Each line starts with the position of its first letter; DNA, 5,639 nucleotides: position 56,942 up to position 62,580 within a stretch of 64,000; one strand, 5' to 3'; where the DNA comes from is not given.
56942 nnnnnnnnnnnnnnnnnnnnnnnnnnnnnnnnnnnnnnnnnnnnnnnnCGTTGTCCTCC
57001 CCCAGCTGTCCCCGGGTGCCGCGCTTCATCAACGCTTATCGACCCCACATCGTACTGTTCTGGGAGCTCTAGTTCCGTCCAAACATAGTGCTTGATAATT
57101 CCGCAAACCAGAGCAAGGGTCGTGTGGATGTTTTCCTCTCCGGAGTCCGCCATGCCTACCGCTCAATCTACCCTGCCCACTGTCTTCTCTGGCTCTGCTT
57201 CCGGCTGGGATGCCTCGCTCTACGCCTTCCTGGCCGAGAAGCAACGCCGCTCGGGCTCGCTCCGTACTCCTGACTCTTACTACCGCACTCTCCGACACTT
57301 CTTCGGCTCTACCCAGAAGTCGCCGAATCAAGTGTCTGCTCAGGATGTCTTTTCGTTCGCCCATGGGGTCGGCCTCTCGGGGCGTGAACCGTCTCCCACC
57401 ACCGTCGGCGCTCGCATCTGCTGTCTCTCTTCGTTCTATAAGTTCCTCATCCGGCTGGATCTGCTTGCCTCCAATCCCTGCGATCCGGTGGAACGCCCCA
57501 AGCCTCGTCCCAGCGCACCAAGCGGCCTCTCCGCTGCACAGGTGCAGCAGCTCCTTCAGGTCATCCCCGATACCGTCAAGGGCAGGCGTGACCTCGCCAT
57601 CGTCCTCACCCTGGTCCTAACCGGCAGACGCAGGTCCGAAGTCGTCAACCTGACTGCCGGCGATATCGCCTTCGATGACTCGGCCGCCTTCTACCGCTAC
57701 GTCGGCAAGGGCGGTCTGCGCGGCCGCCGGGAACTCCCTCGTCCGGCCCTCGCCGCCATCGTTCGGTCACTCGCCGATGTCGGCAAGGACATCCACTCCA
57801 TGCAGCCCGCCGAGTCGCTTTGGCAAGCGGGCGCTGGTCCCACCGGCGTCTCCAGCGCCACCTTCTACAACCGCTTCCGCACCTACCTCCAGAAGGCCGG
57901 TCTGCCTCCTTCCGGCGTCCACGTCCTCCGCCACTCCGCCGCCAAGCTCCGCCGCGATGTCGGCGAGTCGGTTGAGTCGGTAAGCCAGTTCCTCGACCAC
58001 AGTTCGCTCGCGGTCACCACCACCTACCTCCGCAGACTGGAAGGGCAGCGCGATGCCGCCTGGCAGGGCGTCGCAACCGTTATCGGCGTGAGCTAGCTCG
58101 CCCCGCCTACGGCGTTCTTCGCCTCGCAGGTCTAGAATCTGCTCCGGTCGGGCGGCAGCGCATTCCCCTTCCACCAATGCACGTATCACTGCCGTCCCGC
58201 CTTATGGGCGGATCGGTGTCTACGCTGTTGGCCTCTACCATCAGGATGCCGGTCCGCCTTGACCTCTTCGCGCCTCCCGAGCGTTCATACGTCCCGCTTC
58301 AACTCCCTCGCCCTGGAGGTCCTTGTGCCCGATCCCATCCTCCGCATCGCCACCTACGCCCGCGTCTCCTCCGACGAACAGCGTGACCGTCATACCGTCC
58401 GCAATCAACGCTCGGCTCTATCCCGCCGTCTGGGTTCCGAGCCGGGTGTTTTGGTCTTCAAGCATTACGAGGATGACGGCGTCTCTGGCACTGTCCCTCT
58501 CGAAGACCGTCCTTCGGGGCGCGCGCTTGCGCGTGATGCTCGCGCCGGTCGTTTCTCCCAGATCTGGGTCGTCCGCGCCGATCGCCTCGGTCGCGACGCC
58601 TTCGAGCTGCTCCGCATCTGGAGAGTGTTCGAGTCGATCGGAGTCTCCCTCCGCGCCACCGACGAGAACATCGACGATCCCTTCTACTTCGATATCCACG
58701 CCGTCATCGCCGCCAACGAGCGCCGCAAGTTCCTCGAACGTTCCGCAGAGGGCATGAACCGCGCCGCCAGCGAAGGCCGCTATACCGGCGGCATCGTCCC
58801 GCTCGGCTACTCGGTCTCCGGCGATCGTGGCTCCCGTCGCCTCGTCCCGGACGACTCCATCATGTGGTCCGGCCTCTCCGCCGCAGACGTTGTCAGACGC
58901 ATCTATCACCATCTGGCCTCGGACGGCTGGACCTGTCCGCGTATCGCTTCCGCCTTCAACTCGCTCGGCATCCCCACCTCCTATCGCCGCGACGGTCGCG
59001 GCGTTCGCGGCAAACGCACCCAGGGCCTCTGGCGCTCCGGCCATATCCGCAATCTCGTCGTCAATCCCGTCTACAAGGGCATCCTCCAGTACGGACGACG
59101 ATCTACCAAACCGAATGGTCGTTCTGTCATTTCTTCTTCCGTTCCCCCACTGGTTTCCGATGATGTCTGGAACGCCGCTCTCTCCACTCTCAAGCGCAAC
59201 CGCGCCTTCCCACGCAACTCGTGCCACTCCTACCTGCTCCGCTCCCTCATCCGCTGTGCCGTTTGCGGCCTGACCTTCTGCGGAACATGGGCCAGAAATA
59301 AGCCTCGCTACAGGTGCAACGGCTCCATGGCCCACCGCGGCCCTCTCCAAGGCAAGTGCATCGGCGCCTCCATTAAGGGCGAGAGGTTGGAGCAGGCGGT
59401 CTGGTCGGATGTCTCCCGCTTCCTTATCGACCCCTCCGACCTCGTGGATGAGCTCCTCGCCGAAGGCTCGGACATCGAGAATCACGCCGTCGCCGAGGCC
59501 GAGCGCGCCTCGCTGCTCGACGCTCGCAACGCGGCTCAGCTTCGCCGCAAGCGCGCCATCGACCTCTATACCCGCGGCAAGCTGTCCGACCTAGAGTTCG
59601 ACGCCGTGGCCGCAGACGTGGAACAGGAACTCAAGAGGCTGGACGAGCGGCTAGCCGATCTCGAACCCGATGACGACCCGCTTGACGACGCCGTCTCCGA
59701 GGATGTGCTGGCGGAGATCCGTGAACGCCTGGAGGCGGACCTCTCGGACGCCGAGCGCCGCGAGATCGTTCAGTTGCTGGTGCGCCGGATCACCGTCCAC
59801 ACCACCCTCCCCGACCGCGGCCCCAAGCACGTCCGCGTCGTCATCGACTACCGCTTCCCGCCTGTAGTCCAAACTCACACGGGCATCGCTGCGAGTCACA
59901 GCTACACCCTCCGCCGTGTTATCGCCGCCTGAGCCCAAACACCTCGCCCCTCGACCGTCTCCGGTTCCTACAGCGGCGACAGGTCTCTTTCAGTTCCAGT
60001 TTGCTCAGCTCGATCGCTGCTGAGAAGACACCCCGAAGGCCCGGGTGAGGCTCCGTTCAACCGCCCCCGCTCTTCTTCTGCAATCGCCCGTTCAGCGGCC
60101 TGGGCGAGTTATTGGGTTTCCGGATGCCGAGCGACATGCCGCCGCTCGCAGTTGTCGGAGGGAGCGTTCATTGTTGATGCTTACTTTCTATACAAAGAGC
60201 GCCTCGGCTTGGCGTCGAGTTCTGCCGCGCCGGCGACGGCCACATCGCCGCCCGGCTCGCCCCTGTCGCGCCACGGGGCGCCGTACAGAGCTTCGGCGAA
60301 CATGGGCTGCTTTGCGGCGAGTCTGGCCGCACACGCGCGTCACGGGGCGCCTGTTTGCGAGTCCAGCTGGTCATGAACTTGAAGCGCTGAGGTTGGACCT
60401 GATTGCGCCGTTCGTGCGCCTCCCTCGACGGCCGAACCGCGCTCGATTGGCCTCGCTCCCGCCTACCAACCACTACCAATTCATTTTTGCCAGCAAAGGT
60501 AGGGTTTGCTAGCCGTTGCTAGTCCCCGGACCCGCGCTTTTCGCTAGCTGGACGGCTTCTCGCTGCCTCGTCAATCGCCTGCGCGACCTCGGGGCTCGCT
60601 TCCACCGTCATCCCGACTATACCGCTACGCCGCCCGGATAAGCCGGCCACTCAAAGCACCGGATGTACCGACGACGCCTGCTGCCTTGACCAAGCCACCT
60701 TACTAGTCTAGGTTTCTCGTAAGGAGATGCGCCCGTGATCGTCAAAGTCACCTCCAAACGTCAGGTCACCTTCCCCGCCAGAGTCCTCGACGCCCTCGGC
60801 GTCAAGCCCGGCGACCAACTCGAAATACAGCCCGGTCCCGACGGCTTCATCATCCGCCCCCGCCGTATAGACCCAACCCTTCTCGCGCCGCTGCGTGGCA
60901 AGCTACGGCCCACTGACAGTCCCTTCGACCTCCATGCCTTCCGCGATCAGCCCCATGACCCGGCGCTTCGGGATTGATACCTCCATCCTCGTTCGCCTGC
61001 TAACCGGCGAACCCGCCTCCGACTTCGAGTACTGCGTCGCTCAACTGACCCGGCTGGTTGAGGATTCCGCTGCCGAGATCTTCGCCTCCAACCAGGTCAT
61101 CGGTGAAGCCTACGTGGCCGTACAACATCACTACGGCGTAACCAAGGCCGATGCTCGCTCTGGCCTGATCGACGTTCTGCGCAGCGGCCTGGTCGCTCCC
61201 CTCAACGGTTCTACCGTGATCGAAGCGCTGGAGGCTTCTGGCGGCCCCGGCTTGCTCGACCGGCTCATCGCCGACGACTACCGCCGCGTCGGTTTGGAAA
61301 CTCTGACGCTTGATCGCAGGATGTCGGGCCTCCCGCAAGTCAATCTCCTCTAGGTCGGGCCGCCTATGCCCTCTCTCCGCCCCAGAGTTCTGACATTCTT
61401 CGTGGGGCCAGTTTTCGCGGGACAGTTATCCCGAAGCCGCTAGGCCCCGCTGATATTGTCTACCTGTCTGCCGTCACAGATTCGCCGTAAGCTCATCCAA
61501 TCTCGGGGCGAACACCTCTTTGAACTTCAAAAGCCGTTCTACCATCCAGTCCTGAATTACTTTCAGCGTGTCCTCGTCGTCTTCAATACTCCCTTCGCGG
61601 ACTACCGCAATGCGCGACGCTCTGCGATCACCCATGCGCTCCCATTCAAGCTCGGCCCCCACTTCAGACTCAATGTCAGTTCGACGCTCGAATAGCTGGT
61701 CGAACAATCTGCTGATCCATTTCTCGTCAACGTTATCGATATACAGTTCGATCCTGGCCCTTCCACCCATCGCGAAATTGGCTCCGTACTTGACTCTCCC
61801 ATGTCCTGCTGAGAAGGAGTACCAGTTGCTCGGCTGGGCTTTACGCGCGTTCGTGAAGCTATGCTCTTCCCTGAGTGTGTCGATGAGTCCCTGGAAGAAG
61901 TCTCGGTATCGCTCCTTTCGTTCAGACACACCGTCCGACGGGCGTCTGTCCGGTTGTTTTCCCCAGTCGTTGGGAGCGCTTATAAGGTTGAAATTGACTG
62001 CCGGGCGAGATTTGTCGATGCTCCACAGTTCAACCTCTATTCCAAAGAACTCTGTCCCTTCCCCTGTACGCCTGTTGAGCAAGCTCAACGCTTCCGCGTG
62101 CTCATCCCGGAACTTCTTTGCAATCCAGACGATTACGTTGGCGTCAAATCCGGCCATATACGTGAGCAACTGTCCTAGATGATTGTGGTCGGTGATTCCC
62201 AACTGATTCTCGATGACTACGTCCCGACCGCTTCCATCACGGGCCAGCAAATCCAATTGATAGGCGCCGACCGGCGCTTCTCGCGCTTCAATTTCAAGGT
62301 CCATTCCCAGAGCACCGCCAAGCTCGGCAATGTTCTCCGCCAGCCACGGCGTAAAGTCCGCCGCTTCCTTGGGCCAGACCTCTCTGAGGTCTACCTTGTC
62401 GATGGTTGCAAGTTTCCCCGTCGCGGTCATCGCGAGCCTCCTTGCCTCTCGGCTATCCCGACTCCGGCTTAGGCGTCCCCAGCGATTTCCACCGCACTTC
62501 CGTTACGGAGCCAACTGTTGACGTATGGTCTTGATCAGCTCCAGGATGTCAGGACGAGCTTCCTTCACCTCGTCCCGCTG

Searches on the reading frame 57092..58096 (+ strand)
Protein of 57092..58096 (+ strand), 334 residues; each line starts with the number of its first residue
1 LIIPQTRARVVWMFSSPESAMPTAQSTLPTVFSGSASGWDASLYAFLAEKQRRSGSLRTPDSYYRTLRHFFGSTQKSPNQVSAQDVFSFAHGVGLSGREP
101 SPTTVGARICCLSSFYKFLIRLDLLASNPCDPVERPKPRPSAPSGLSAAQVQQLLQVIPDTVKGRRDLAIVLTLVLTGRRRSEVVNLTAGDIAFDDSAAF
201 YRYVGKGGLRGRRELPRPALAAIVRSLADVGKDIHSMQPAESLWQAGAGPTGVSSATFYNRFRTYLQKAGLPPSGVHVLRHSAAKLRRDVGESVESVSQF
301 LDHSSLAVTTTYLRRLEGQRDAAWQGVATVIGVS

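Call 26: search_protein_families(library=pfam, proteins=[window:57092-58096:+], max_evalue=0.001)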
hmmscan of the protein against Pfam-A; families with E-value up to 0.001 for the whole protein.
window:57092-58096:+ (334 aa): 3 families
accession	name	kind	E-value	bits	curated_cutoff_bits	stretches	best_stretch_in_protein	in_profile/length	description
PF00589.27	Phage_integrase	-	2.2e-14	54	27.1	1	146-314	3-167/172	Phage integrase family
PF13495.12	Phage_int_SAM_4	-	0.00014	22.6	27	1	45-120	4-79/85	Phage integrase, N-terminal SAM-like domain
PF02899.23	Phage_int_SAM_1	-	0.00028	21.5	22.3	0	52-121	11-81/83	Phage integrase, N-terminal SAM-like domain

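Call 65: search_protein_families(library=ncbifam, proteins=[window:57092-58096:+], max_evalue=0.001)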
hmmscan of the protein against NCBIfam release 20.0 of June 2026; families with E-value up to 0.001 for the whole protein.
window:57092-58096:+ (334 aa): 9 families
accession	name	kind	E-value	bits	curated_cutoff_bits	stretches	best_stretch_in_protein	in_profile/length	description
TIGR02224.1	recomb_XerC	equivalog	1.1e-26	94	335.15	1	51-313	9-275/295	tyrosine recombinase XerC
NF040815.2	recomb_XerA_Arch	equivalog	2.1e-26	93.1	220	1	45-314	2-253/263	site-specific tyrosine recombinase/integron integrase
NF001399.0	PRK00283.1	subfamily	5.2e-26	91.6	279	1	56-312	23-280/300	tyrosine recombinase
TIGR02225.1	recomb_XerD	equivalog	7.7e-25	87.8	329.6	1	53-312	11-271/290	site-specific tyrosine recombinase XerD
NF002331.0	PRK01287.1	subfamily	8.8e-17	61.1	371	1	96-314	91-311/365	site-specific tyrosine recombinase XerC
TIGR02249.1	integrase_gron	subfamily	1.6e-10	40.9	265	1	51-218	10-168/315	integron integrase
NF003462.0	PRK05084.1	equivalog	4.5e-09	35.5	267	1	165-319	195-348/360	tyrosine recombinase XerS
NF011946.0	PRK15417.1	equivalog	3.8e-06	26.3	435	0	256-316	255-316/337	integron integrase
NF007370.0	PRK09870.1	subfamily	0.00018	21.2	221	1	147-319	14-183/200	tyrosine-type DNA invertase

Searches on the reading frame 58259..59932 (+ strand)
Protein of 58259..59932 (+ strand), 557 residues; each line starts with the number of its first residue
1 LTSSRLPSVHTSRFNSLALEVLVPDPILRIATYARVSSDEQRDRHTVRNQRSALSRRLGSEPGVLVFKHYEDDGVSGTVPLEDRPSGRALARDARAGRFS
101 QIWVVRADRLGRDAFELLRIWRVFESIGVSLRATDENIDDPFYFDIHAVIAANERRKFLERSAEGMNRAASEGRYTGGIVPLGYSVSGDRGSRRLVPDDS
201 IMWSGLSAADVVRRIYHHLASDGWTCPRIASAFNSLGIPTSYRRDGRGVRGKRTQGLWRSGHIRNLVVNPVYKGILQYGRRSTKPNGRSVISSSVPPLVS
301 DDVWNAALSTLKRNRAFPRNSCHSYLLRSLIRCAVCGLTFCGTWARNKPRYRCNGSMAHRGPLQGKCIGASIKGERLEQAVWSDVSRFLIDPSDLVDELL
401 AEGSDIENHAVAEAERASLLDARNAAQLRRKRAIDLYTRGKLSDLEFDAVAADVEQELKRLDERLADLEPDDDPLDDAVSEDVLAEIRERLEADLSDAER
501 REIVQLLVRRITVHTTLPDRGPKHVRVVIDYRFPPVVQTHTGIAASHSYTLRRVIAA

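Call 26: search_protein_families(library=pfam, proteins=[window:58259-59932:+], max_evalue=0.001)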
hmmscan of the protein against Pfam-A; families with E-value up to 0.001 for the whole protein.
window:58259-59932:+ (557 aa): 3 families
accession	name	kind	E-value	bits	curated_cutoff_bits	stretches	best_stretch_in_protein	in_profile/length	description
PF00239.26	Resolvase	-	5.4e-24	85.4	23.3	1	31-175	2-145/145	Resolvase, N terminal domain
PF07508.19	Recombinase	-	4.6e-15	56.2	21.1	1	208-314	3-102/102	Recombinase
PF13408.12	Zn_ribbon_recom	-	1.4e-10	41.8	25.3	1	326-385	1-57/58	Recombinase zinc beta ribbon domain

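Call 65: search_protein_families(library=ncbifam, proteins=[window:58259-59932:+], max_evalue=0.001)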
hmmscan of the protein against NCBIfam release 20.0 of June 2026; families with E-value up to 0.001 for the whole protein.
window:58259-59932:+ (557 aa): 4 families
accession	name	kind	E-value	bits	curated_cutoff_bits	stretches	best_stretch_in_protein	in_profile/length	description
NF041201.1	recomb_XisF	equivalog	3.5e-30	105.4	375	1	32-383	3-351/465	fdxN element excision recombinase XisF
NF047347.1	SCCmet_CcrC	equivalog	5e-14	51.7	900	1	29-470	4-454/558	cassette chromosome recombinase CcrC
NF047343.1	SCCmet_CcrB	equivalog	1.3e-13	50.5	900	1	29-343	8-312/542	cassette chromosome recombinase CcrB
NF033518.0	transpos_IS607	equivalog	0.0004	20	110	1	29-133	55-151/187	IS607 family transposase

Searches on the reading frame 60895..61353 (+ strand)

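Call 26: search_protein_families(library=pfam, proteins=[window:60895-61353:+], max_evalue=0.001)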
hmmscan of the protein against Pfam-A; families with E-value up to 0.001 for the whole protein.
window:60895-61353:+ (152 aa): 1 family
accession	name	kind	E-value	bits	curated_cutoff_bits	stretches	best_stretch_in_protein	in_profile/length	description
PF01850.27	PIN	-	5.5e-05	24.2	23.6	1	27-144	3-115/120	PIN domain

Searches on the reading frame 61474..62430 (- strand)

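Call 26: search_protein_families(library=pfam, proteins=[window:61474-62430:-], max_evalue=0.001)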
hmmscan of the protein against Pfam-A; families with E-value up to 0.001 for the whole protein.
window:61474-62430:- (318 aa): 1 family
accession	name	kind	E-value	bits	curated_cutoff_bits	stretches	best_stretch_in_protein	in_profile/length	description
PF14088.11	DUF4268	-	9e-28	97.5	27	1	175-310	2-139/140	Domain of unknown function (DUF4268)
